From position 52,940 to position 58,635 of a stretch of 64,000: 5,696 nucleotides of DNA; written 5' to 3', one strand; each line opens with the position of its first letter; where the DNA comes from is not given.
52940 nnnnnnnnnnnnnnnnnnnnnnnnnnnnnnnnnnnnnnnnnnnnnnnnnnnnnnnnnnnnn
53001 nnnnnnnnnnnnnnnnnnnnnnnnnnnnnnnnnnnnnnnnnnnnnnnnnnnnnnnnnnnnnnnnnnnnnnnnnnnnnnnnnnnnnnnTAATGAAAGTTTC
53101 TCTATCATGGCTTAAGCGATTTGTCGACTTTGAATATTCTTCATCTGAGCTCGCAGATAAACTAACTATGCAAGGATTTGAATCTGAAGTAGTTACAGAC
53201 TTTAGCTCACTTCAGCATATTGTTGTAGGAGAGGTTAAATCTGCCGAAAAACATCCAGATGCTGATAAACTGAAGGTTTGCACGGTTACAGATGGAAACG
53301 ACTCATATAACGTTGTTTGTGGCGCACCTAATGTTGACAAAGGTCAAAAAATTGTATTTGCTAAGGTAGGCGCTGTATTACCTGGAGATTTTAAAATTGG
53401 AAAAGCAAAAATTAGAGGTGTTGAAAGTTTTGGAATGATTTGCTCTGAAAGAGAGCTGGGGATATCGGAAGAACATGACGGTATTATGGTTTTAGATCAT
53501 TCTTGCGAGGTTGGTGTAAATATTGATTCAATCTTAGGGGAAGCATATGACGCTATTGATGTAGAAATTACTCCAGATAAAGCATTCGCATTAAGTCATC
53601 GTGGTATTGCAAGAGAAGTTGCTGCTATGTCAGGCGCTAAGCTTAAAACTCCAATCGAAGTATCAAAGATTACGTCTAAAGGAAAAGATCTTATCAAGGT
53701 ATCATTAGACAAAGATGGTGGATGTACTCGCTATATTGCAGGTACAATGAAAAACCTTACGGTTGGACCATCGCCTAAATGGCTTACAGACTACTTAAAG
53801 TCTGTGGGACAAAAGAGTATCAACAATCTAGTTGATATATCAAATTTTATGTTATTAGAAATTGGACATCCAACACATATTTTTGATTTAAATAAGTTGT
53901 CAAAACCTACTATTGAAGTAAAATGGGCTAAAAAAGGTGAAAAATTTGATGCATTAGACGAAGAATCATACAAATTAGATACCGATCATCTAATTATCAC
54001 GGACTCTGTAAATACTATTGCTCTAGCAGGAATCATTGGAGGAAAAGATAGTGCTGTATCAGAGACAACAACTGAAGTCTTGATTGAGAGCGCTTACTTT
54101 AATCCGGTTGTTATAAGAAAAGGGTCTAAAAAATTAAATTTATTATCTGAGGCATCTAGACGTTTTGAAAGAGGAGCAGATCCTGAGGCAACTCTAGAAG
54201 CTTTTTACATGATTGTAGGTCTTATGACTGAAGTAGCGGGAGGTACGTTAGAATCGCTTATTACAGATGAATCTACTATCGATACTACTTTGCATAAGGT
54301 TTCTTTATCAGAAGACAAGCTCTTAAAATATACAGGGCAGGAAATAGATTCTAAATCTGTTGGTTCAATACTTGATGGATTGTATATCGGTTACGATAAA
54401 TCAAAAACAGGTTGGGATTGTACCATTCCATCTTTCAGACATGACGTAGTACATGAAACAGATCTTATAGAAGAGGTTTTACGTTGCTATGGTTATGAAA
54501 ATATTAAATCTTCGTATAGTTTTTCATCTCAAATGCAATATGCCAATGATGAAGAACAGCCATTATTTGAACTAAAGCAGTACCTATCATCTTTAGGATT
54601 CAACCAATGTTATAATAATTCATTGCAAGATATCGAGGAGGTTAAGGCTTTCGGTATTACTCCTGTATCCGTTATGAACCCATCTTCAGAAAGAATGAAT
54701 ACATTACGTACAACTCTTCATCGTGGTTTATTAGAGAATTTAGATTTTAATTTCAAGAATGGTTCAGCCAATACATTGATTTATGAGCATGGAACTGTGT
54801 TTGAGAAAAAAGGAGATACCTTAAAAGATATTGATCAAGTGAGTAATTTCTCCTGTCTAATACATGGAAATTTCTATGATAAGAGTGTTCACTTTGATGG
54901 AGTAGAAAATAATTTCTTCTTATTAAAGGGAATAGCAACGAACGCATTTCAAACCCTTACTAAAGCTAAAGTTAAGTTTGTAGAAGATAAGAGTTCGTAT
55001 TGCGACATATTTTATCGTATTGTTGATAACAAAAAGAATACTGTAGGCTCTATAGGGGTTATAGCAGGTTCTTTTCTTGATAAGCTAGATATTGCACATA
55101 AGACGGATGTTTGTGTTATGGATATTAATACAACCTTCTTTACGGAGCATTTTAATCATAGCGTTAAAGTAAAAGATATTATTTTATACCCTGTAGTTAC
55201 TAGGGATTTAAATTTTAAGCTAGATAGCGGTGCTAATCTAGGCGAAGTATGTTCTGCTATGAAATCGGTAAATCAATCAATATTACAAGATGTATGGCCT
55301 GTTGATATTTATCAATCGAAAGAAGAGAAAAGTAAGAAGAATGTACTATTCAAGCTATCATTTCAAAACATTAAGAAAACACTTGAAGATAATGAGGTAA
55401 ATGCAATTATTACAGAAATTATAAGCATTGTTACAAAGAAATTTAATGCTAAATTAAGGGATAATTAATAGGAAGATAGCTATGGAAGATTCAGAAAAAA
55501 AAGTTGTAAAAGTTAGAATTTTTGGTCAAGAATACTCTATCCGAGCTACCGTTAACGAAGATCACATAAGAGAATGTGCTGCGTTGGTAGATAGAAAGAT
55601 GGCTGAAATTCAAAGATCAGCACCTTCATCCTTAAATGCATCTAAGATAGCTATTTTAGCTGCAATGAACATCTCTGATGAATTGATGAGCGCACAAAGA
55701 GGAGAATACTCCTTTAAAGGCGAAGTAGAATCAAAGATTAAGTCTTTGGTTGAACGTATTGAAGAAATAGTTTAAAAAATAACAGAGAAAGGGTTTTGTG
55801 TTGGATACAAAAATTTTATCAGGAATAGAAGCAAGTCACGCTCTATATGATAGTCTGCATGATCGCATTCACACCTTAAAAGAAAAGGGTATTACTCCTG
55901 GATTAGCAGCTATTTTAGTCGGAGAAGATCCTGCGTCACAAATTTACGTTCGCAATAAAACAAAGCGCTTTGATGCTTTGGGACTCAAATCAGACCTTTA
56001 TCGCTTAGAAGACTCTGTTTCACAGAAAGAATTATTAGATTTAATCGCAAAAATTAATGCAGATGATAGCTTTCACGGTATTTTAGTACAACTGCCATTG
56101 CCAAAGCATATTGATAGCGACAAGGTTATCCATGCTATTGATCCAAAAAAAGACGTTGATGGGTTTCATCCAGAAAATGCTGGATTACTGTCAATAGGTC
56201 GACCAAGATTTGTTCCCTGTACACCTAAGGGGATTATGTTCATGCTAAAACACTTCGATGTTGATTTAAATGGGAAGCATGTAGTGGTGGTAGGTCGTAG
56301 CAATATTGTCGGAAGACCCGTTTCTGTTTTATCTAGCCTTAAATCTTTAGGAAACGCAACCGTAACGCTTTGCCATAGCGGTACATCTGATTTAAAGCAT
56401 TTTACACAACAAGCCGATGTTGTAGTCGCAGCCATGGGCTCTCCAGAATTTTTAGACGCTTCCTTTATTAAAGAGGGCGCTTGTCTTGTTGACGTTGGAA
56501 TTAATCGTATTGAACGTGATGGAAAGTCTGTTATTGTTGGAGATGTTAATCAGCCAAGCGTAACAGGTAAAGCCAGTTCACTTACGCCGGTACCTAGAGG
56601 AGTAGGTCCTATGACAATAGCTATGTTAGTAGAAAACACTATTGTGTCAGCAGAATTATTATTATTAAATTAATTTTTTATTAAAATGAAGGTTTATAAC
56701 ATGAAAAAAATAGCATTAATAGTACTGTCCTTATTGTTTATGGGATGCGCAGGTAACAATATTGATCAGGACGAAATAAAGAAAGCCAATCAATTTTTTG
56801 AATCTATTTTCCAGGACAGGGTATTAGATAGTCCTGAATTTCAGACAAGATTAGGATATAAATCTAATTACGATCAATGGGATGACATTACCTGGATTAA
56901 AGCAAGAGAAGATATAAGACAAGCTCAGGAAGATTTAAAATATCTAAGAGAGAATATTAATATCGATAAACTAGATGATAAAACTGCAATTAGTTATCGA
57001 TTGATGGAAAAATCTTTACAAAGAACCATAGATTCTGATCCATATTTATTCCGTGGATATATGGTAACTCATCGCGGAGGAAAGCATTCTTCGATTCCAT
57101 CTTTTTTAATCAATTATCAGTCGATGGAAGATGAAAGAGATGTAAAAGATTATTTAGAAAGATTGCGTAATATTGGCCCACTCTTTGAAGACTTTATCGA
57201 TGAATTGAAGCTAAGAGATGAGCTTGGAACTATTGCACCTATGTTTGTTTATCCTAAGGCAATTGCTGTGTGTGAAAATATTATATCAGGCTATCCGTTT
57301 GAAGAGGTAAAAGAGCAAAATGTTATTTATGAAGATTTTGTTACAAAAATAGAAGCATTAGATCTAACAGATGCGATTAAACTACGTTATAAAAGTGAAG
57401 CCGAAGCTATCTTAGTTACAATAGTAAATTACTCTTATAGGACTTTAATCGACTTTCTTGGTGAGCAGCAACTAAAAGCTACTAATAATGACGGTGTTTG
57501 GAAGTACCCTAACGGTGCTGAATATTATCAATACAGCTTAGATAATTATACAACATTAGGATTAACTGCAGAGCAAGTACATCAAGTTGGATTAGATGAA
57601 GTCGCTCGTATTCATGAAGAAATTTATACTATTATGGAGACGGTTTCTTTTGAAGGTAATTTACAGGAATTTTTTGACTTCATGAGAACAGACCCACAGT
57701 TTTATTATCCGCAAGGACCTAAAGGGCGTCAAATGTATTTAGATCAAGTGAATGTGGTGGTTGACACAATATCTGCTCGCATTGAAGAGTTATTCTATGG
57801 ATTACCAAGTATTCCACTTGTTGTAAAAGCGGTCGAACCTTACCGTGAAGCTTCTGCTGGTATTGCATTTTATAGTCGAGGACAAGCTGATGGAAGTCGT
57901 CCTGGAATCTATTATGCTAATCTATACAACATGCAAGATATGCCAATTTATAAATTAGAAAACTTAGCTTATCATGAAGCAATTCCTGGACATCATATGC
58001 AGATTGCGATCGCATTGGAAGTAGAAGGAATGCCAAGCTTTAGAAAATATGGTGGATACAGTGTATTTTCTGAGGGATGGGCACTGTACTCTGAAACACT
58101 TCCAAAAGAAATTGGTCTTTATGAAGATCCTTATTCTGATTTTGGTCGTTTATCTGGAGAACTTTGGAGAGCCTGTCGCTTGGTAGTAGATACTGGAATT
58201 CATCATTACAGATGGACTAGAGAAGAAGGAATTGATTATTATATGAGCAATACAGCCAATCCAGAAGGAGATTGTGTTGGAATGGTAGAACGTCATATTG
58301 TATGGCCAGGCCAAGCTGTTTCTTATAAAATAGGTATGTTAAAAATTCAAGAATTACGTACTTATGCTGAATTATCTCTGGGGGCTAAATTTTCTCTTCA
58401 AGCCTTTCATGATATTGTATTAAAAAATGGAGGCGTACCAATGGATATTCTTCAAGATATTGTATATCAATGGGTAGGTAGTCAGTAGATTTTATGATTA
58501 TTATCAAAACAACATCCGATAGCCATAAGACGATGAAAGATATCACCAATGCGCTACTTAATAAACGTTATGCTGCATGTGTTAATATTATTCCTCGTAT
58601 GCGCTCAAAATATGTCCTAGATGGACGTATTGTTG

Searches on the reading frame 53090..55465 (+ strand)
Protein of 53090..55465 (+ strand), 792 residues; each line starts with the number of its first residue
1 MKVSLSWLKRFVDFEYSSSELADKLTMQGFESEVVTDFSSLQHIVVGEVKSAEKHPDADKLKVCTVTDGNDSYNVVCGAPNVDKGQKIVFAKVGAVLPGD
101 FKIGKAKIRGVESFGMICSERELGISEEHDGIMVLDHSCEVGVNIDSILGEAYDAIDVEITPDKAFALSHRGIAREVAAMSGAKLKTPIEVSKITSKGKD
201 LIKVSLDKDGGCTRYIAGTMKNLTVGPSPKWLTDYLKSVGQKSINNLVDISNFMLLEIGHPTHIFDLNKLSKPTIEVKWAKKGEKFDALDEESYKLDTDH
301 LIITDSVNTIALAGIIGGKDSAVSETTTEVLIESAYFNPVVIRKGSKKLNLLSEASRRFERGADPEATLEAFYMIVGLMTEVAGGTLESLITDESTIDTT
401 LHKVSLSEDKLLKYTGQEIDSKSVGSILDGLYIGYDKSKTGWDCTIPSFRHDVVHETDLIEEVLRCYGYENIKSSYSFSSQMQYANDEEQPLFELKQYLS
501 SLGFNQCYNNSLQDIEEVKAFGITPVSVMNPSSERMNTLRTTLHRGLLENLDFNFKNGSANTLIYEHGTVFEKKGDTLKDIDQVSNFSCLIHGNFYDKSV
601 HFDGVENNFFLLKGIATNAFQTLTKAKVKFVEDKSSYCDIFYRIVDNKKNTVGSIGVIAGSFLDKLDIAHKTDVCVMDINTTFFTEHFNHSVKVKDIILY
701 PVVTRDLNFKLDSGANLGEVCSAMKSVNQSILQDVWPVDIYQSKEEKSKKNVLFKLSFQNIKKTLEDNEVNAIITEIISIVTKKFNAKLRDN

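Call 66: search_protein_families(library=pfam, proteins=[window:53090-55465:+], max_evalue=0.000001)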
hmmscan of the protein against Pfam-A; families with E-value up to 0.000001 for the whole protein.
window:53090-55465:+ (792 aa): 5 families
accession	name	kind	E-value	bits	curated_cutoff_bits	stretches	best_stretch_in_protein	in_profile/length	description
PF03483.22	B3_4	-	7.7e-60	201.9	29.3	1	212-384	2-174/174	B3/4 domain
PF17759.6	tRNA_synthFbeta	-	2.4e-25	89.7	22.4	1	485-679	15-212/214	Phenylalanyl tRNA synthetase beta chain CLM domain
PF01588.26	tRNA_bind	-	2.7e-22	79.1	27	1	44-143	1-95/96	Putative tRNA binding domain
PF03147.19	FDX-ACB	-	8.5e-20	71.4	31.1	1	700-790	3-94/94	Ferredoxin-fold anticodon binding domain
PF03484.21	B5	-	1.4e-18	67.3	28.6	1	405-469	2-67/67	tRNA synthetase B5 domain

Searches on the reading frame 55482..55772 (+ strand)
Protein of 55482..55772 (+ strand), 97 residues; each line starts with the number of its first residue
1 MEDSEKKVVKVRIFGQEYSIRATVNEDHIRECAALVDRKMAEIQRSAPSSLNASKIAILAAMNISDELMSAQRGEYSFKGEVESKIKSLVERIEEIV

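Call 66: search_protein_families(library=pfam, proteins=[window:55482-55772:+], max_evalue=0.000001)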
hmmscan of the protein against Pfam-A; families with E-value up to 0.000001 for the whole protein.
window:55482-55772:+ (97 aa): 1 family
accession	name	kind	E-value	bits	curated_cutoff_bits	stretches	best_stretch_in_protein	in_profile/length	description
PF05164.18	ZapA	-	1.3e-20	73.9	23.8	1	9-93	1-88/88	Cell division protein ZapA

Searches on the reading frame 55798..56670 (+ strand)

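Call 66: search_protein_families(library=pfam, proteins=[window:55798-56670:+], max_evalue=0.000001)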
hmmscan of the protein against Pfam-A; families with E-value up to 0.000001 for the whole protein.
window:55798-56670:+ (291 aa): 2 families
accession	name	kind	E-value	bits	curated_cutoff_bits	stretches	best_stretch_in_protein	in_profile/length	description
PF02882.25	THF_DHG_CYH_C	-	3.9e-61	205.5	27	1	124-286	1-157/160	Tetrahydrofolate dehydrogenase/cyclohydrolase, NAD(P)-binding domain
PF00763.28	THF_DHG_CYH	-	1.7e-40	138.3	32.8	1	8-121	2-115/115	Tetrahydrofolate dehydrogenase/cyclohydrolase, catalytic domain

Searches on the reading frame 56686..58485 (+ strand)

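Call 66: search_protein_families(library=pfam, proteins=[window:56686-58485:+], max_evalue=0.000001)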
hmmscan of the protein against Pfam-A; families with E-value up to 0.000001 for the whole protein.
window:56686-58485:+ (600 aa): 1 family
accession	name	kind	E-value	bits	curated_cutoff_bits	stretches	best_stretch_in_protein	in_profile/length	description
PF05960.17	DUF885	-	1.1e-168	563.6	32.4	1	50-592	1-531/532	Bacterial protein of unknown function (DUF885)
